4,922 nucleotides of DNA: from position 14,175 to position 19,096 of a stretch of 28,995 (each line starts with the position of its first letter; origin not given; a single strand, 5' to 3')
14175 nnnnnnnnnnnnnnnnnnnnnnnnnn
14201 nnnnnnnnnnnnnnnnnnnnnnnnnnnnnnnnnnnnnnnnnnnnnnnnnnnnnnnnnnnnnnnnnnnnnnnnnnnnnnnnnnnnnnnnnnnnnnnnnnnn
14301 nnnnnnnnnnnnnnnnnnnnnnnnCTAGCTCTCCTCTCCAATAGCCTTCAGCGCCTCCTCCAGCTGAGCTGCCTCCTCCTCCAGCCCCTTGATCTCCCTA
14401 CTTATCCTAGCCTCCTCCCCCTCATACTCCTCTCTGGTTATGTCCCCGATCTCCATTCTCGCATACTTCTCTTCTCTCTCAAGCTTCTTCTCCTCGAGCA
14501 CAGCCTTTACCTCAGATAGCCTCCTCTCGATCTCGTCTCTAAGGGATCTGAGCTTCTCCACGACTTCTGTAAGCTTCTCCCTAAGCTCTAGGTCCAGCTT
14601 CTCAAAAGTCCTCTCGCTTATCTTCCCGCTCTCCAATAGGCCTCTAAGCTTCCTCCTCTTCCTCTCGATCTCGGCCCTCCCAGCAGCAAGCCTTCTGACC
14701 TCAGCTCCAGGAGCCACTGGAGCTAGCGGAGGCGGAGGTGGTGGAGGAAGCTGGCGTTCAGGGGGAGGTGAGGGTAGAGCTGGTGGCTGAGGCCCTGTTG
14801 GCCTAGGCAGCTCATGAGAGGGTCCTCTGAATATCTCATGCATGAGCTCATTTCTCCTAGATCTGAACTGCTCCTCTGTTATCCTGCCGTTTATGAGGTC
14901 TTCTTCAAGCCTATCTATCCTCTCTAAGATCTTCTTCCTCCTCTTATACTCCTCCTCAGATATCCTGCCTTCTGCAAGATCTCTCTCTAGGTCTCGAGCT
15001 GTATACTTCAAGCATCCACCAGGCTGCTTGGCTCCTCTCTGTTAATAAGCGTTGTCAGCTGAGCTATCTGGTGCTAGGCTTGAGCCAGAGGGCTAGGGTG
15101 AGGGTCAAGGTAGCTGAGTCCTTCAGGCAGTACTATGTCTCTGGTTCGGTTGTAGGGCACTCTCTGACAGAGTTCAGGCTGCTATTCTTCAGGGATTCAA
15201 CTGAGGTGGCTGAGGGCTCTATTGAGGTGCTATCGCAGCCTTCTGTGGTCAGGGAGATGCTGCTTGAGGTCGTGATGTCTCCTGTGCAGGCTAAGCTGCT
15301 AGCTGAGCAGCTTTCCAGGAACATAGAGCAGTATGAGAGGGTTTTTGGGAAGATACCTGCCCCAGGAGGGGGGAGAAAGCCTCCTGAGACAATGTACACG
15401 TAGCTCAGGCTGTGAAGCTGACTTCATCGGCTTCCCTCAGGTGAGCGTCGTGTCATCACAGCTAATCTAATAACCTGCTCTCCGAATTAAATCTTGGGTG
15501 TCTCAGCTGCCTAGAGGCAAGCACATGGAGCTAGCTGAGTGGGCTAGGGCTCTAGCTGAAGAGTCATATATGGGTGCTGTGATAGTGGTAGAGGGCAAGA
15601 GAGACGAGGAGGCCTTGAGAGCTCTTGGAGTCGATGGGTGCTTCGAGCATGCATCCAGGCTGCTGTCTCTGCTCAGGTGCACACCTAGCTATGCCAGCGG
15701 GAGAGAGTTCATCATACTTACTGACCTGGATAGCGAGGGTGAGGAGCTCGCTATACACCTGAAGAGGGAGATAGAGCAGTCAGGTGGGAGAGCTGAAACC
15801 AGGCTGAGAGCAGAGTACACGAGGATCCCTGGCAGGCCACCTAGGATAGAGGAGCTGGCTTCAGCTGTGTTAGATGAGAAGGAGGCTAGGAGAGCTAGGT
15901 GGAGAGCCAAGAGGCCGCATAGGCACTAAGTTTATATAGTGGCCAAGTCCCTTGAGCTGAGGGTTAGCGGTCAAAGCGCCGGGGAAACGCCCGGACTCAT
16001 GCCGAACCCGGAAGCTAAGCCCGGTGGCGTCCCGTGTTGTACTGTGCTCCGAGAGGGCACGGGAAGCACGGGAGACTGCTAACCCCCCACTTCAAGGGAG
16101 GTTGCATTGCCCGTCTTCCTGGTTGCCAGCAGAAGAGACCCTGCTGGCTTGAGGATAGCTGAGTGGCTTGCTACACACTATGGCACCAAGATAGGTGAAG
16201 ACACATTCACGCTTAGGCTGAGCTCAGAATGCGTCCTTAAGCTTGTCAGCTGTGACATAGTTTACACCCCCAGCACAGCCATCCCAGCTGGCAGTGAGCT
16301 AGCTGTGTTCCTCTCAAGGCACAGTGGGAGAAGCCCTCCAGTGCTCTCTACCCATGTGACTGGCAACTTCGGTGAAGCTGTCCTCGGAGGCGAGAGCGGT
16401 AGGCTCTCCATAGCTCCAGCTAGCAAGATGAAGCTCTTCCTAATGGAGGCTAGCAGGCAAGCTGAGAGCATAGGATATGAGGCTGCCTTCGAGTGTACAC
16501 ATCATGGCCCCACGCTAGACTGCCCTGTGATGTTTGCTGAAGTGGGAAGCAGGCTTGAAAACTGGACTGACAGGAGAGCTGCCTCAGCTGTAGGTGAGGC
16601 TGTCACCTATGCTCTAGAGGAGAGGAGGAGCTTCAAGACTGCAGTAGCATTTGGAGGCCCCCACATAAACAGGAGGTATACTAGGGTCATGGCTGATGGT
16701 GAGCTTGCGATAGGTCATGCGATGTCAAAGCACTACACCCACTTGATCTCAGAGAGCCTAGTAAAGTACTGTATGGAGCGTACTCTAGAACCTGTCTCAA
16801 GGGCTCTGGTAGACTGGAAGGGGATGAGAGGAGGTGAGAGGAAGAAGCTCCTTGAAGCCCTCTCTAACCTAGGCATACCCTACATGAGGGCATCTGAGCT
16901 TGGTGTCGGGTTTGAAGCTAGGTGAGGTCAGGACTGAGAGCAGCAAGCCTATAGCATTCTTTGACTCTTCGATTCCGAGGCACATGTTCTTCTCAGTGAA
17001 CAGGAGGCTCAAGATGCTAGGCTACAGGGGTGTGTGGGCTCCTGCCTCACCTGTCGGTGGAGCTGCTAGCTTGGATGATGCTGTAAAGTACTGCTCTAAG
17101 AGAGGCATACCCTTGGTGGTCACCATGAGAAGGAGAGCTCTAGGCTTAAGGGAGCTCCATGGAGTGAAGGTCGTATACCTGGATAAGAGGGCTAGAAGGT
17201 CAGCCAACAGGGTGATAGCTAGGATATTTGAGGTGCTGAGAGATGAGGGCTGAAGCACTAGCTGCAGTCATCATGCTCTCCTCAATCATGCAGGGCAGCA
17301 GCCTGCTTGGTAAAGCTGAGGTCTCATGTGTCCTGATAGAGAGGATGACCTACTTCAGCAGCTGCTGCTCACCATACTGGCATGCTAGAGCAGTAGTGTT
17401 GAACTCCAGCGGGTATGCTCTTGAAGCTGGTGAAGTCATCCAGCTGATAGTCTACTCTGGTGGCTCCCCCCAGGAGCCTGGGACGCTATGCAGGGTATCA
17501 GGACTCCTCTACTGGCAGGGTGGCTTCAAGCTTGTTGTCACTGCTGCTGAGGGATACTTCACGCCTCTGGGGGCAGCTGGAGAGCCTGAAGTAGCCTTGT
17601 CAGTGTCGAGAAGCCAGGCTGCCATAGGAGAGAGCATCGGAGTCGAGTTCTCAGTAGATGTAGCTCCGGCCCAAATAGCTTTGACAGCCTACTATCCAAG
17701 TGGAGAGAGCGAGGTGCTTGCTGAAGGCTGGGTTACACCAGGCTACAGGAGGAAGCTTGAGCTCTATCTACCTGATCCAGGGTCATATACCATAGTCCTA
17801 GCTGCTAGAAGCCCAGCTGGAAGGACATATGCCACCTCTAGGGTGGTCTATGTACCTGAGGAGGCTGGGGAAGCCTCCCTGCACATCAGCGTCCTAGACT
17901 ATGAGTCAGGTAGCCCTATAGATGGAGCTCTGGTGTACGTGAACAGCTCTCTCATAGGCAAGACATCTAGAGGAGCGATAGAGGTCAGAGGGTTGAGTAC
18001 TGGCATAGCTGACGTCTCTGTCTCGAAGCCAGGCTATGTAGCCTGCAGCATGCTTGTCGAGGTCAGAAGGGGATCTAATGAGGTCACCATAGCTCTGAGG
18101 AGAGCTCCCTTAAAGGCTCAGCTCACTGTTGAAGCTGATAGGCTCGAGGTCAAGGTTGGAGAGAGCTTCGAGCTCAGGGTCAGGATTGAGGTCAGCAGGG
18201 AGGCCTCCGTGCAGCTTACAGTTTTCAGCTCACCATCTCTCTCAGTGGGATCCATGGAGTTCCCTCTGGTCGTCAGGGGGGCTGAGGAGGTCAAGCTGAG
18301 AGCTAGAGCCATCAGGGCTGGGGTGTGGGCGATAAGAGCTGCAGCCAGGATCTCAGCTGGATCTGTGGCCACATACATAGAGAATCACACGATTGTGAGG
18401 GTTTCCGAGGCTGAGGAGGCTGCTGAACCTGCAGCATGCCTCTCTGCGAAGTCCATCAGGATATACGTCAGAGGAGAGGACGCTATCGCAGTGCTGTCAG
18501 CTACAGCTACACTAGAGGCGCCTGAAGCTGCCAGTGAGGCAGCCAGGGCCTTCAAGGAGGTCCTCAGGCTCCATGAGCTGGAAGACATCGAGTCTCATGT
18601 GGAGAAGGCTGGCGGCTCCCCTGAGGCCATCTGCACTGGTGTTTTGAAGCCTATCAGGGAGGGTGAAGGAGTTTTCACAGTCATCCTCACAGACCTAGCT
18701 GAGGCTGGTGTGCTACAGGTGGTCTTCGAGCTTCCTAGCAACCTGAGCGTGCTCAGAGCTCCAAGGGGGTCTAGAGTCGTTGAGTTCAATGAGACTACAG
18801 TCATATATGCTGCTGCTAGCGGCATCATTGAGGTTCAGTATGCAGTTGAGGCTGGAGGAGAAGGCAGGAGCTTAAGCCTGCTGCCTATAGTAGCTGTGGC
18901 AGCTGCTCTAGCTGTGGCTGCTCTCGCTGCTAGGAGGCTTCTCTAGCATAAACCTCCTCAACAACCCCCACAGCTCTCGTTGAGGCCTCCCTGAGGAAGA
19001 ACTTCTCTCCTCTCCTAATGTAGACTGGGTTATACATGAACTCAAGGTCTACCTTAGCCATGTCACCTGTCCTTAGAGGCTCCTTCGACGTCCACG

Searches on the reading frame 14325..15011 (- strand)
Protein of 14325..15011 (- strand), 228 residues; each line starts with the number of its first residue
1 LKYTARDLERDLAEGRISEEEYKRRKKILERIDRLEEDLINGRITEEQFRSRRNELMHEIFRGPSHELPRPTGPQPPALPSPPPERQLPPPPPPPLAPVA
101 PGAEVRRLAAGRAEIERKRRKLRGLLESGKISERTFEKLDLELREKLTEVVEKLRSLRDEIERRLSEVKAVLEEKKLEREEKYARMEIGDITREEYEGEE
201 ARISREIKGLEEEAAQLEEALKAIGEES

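Call 6: search_protein_families(library=pfam, proteins=[window:14325-15011:-], max_evalue=0.001)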
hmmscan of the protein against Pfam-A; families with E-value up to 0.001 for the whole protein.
window:14325-15011:- (228 aa): 2 families
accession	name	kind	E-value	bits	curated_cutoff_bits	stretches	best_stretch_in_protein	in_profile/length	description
PF09851.14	SHOCT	-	4.6e-05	23.4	27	0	13-29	11-27/28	Short C-terminal domain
PF05120.17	GvpG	-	0.00093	19.8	30.6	0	27-59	32-64/67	Gas vesicle protein G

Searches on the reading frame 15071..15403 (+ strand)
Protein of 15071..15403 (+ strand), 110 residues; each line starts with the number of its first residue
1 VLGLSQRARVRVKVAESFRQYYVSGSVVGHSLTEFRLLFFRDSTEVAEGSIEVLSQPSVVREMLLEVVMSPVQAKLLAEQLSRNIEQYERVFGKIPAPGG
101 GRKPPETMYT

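Call 6: search_protein_families(library=pfam, proteins=[window:15071-15403:+], max_evalue=0.001)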
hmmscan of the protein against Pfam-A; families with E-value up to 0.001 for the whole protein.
window:15071-15403:+ (110 aa): 1 family
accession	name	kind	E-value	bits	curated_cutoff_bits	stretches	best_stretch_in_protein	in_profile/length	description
PF11950.13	DUF3467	-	5.1e-12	46.1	25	1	16-95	22-90/92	Protein of unknown function (DUF3467)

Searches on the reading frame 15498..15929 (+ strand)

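Call 6: search_protein_families(library=pfam, proteins=[window:15498-15929:+], max_evalue=0.001)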
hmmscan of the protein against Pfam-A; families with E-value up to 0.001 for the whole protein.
window:15498-15929:+ (143 aa): 2 families
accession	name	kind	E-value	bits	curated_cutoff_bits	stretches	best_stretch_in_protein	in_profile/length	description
PF01751.28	Toprim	-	2.5e-06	28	23.1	1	28-100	2-92/96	Toprim domain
PF13662.12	Toprim_4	-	7.4e-05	23.3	25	1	27-94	2-76/85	Toprim domain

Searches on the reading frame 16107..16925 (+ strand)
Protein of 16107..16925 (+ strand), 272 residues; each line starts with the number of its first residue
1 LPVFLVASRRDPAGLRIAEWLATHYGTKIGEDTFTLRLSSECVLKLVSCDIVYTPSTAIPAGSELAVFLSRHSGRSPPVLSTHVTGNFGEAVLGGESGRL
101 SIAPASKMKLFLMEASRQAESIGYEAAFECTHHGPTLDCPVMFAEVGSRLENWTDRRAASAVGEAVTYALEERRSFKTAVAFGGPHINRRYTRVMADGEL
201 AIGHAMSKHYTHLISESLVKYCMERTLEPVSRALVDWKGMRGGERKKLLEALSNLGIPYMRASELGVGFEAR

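Call 6: search_protein_families(library=pfam, proteins=[window:16107-16925:+], max_evalue=0.001)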
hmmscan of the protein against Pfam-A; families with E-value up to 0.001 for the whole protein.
window:16107-16925:+ (272 aa): 1 family
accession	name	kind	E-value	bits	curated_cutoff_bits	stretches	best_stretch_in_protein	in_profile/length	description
PF04414.18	tRNA_deacylase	-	1e-54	185.7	33.6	1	64-259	6-204/205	D-aminoacyl-tRNA deacylase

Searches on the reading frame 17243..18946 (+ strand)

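Call 6: search_protein_families(library=pfam, proteins=[window:17243-18946:+], max_evalue=0.001)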
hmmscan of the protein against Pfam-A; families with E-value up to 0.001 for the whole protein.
window:17243-18946:+ (567 aa): 1 family
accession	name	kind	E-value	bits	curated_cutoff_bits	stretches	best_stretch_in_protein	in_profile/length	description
PF08308.17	PEGA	-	0.00018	21.8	20.8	1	227-279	11-60/71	PEGA domain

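Call 15: search_protein_families(library=ncbifam, proteins=[window:17243-18946:+], max_evalue=1)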
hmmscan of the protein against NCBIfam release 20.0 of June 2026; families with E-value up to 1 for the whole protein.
window:17243-18946:+ (567 aa): 2 families
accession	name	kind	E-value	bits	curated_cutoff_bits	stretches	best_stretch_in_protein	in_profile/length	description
NF052345.1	S_layer_anammox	exception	0.0087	13.4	1400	1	208-290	1310-1396/1596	Kustd1514 family S-layer glycoprotein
NF040808.2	CspC_non_triad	exception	0.035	12.5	675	1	338-385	358-406/556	bile acid germinant receptor pseudoprotease CspC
